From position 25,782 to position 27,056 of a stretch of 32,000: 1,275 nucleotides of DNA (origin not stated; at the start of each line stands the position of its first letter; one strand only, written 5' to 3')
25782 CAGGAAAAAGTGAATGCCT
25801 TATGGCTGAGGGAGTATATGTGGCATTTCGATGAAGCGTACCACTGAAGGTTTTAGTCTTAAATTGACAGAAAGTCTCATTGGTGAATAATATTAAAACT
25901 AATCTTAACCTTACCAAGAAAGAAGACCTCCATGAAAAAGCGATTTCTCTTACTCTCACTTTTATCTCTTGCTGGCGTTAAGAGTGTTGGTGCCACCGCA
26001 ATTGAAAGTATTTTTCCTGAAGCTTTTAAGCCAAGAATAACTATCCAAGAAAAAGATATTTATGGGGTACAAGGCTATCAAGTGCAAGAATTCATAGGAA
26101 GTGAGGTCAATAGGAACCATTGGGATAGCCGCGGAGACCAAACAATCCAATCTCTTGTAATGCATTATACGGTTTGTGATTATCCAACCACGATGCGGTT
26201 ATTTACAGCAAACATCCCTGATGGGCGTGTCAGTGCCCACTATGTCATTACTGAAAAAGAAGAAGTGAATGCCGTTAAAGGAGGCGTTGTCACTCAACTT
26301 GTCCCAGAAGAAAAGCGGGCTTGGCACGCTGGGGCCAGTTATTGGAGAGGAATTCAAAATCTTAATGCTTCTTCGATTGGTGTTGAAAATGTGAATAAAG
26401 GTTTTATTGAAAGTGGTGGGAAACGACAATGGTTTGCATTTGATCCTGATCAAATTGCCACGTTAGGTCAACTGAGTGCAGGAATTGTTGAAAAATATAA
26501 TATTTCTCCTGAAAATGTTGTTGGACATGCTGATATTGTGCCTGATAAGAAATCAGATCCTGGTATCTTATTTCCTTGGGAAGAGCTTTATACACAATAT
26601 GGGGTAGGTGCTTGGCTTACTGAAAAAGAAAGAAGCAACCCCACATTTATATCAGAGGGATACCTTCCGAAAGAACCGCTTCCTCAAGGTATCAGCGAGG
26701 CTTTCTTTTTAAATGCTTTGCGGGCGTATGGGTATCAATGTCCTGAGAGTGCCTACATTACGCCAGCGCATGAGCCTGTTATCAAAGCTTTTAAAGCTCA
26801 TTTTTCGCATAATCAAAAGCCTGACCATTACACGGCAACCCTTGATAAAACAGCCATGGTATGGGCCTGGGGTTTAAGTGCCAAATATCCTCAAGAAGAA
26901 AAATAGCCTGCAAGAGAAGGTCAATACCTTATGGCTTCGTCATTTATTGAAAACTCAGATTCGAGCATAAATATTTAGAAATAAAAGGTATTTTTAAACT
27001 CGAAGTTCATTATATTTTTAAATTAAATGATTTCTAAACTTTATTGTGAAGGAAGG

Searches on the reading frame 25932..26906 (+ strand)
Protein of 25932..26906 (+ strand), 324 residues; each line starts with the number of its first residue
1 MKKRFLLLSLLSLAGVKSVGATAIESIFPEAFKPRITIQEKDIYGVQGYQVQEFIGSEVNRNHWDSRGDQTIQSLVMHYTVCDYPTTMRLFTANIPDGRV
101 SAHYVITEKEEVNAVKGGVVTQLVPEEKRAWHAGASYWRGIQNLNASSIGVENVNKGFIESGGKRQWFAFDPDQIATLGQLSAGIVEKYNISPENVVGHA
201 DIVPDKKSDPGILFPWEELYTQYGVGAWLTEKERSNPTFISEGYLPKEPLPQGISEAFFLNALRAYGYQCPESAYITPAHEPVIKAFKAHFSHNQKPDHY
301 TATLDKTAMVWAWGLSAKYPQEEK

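Call 18: search_protein_families(library=pfam, proteins=[window:25932-26906:+], max_evalue=0.01)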
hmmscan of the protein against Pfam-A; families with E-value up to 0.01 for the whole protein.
window:25932-26906:+ (324 aa): 1 family
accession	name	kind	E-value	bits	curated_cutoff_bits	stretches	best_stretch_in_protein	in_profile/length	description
PF01510.30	Amidase_2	-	3.8e-28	98.9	26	1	70-211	3-130/131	N-acetylmuramoyl-L-alanine amidase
